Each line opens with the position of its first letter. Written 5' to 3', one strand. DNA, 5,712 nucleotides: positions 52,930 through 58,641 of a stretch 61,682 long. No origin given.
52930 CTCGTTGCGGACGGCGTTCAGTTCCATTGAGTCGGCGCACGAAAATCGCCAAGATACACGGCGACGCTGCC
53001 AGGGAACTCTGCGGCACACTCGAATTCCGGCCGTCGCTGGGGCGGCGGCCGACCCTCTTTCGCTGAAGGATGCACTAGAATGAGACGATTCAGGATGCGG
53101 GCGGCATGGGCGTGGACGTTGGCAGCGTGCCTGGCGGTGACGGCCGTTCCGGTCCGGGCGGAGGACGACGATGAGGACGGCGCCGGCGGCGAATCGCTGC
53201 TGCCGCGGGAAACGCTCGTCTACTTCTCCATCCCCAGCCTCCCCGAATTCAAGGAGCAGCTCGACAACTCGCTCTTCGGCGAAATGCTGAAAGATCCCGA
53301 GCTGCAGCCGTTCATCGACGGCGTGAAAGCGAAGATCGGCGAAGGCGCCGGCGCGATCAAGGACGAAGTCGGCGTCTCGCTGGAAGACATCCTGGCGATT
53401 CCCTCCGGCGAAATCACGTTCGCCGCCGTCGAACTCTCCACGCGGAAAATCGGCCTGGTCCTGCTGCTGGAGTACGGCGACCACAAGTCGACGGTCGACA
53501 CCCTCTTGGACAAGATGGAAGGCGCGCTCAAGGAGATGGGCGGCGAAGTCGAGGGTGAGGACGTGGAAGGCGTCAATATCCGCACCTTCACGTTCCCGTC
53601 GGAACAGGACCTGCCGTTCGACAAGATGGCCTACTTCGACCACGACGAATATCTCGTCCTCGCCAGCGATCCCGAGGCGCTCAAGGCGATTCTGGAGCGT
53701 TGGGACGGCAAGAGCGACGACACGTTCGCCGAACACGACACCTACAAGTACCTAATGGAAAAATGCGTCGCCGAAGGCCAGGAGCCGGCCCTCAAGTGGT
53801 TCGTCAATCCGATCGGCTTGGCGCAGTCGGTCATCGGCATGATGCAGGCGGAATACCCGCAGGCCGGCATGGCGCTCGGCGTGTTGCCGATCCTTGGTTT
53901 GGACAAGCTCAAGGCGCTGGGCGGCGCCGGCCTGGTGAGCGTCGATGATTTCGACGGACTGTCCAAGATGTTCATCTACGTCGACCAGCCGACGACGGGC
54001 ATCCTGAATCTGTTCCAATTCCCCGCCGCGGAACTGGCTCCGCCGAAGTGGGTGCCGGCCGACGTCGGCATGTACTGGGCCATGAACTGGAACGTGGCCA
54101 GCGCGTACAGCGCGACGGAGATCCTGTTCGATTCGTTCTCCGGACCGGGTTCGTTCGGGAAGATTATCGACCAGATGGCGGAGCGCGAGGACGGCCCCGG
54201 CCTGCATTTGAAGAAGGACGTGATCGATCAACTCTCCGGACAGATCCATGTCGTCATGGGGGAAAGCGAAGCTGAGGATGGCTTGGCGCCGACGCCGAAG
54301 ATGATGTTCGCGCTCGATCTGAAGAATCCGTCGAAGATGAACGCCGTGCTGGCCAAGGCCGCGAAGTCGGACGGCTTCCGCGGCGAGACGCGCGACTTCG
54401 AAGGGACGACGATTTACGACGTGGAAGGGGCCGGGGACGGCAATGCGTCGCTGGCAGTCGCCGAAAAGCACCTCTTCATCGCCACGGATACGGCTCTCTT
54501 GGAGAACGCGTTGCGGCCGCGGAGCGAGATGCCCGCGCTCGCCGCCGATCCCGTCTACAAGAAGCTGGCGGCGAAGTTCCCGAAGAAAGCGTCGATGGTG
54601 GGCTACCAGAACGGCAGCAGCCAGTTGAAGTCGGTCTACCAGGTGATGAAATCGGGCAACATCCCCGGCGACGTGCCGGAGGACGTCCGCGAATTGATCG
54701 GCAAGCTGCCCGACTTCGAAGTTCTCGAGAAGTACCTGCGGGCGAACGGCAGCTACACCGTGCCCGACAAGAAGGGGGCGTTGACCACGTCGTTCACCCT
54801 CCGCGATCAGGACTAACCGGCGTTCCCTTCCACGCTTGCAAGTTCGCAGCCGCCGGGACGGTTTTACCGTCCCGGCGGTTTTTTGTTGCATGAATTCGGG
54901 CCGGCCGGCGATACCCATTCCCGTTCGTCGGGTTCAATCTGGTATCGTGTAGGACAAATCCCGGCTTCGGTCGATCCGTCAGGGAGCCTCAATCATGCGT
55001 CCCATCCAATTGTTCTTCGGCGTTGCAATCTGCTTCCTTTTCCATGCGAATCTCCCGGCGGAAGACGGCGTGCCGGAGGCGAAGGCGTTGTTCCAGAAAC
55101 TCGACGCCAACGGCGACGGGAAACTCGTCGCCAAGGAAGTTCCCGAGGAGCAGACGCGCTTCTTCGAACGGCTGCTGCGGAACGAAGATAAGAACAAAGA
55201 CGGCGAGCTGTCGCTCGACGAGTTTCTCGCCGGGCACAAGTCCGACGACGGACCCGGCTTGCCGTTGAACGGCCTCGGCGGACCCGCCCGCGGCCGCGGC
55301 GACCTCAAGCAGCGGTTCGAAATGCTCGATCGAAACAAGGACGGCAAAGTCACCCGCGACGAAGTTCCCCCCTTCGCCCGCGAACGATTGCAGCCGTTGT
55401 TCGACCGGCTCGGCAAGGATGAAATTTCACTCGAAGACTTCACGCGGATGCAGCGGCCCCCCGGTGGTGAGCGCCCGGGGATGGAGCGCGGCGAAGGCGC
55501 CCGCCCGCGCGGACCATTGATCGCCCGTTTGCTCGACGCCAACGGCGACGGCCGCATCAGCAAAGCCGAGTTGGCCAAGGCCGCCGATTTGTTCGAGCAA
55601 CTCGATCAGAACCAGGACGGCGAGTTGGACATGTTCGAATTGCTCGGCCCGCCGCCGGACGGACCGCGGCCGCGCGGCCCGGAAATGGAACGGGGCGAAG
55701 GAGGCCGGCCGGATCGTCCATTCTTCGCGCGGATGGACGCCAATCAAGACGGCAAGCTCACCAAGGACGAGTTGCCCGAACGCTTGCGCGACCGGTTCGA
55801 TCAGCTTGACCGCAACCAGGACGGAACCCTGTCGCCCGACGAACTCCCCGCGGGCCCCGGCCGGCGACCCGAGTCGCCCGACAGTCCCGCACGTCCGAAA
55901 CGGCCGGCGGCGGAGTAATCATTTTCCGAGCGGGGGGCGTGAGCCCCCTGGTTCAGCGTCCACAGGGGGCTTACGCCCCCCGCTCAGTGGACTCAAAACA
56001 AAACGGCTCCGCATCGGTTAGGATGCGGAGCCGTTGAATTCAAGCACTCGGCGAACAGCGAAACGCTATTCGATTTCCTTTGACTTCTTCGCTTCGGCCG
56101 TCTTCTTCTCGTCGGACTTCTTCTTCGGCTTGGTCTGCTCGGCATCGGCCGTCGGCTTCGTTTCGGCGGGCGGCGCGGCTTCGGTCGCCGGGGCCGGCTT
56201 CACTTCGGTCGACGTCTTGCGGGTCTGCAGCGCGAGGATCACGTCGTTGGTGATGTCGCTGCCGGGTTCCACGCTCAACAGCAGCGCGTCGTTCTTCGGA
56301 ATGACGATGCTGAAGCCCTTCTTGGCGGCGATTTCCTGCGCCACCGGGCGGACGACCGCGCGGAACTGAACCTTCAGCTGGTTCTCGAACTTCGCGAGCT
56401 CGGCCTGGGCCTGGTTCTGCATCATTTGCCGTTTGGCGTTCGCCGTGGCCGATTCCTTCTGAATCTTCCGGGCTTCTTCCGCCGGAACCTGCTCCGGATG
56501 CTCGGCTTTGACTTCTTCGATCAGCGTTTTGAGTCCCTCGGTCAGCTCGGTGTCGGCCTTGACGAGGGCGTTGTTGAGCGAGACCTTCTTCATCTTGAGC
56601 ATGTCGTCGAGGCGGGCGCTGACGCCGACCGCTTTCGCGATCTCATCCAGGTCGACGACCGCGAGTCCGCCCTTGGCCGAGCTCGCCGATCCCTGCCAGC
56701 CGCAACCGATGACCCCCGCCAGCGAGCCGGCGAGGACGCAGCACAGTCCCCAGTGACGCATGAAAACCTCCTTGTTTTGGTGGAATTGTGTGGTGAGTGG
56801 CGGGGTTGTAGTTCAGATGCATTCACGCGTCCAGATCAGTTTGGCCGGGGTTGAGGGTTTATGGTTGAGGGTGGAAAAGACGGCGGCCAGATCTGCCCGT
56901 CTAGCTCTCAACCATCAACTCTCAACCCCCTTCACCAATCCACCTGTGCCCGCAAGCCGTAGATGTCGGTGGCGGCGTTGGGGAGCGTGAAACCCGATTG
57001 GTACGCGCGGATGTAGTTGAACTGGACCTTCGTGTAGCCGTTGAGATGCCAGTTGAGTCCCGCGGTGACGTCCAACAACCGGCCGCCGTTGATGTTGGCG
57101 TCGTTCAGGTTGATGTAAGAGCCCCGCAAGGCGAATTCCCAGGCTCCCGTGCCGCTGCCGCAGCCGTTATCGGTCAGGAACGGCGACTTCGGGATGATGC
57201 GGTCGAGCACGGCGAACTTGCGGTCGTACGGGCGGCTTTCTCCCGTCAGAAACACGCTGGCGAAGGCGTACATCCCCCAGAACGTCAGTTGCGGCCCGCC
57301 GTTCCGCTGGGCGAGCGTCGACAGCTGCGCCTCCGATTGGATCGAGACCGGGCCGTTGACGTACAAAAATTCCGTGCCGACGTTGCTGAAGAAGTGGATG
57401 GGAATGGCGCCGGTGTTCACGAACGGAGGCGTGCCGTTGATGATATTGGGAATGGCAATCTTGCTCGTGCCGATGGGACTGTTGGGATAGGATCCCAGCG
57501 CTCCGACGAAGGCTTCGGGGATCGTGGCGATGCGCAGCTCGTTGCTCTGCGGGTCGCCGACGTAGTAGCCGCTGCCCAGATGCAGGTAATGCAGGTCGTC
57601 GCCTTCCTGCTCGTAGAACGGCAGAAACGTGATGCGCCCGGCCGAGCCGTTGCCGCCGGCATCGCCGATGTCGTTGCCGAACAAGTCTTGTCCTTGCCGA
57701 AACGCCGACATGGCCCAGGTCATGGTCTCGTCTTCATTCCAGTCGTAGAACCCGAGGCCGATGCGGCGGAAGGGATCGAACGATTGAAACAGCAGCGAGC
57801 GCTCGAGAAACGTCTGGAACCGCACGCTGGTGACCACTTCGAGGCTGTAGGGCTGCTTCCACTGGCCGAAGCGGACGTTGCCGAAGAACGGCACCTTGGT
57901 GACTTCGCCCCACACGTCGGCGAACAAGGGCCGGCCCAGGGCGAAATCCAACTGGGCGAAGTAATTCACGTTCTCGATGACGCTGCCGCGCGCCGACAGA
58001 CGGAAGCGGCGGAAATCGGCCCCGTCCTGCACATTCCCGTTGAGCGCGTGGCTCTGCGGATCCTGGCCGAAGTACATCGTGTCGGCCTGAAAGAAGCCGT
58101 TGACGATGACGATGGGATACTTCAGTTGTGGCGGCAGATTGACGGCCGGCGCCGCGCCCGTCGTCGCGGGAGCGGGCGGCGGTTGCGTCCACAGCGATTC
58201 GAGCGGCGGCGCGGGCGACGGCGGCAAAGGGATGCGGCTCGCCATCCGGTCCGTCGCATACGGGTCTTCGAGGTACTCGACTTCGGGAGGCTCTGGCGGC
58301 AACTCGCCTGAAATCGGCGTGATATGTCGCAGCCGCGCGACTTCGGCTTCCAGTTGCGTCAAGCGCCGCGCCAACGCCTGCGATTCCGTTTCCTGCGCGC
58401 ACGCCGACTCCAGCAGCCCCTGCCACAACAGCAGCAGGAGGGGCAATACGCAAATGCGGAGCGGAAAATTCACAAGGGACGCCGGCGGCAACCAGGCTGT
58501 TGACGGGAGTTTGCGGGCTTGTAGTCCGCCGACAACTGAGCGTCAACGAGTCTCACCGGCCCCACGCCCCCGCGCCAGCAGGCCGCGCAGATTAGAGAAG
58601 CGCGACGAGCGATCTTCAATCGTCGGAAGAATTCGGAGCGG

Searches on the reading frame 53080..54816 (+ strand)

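Call 31: search_protein_families(library=pfam, proteins=[window:53080-54816:+], max_evalue=0.0001)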
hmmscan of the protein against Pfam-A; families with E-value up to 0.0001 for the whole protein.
window:53080-54816:+ (578 aa): 1 family
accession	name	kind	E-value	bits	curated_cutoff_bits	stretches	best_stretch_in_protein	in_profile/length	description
PF11832.13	DUF3352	-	8.3e-13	48.2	26.8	1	401-517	118-236/536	Protein of unknown function (DUF3352)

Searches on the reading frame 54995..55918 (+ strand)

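Call 31: search_protein_families(library=pfam, proteins=[window:54995-55918:+], max_evalue=0.0001)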
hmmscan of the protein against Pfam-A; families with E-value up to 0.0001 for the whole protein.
window:54995-55918:+ (307 aa): 9 families
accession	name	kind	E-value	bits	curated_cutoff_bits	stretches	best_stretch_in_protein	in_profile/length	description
PF13202.12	EF-hand_5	-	6e-36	120.7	25.9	1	264-284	1-21/25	EF hand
PF13405.12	EF-hand_6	-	1.3e-33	111.9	25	0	103-124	1-22/30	EF-hand domain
PF00036.39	EF-hand_1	-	2.5e-28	95.9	25.4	0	103-123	1-21/29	EF hand domain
PF13499.12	EF-hand_7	-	2.5e-25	89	30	1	29-79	4-64/67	EF-hand domain pair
PF10591.15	SPARC_Ca_bdg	-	9.8e-08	32.7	22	0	33-78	60-111/113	Secreted protein acidic and rich in cysteine Ca binding region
PF13833.12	EF-hand_8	-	2.7e-07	30.6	28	0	108-123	31-46/54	EF-hand domain pair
PF22592.2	FCaBP_EF-hand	-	1.4e-05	25.8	27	0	30-50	18-38/93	FCaBP EF-hand domain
PF23657.1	DUF7151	-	4.8e-05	23.7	27.2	0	271-284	26-39/46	Domain of unknown function (DUF7151)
PF00404.24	Dockerin_1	-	9.4e-05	23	22.9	0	180-193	36-49/57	Dockerin type I domain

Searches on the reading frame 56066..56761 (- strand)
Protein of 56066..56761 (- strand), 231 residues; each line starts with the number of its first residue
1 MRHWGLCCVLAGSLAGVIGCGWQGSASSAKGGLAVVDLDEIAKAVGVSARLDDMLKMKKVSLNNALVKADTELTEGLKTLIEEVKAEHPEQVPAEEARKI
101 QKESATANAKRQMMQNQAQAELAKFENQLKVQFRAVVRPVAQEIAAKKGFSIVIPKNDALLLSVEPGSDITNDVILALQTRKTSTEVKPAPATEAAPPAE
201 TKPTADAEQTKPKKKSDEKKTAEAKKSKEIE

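Call 31: search_protein_families(library=pfam, proteins=[window:56066-56761:-], max_evalue=0.0001)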
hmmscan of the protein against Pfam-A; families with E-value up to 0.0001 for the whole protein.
window:56066-56761:- (231 aa): 1 family
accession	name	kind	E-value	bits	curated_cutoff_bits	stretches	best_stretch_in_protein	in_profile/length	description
PF03938.19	OmpH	-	1e-12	48.9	32.4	1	33-178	2-141/141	Outer membrane protein (OmpH-like)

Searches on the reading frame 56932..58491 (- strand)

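Call 31: search_protein_families(library=pfam, proteins=[window:56932-58491:-], max_evalue=0.0001)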
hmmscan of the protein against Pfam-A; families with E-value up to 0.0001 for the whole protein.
window:56932-58491:- (519 aa): 1 family
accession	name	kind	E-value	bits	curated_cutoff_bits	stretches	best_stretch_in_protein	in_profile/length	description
PF07396.17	Porin_O_P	-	5.9e-36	124.9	20.9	1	151-519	21-370/370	Phosphate-selective porin O and P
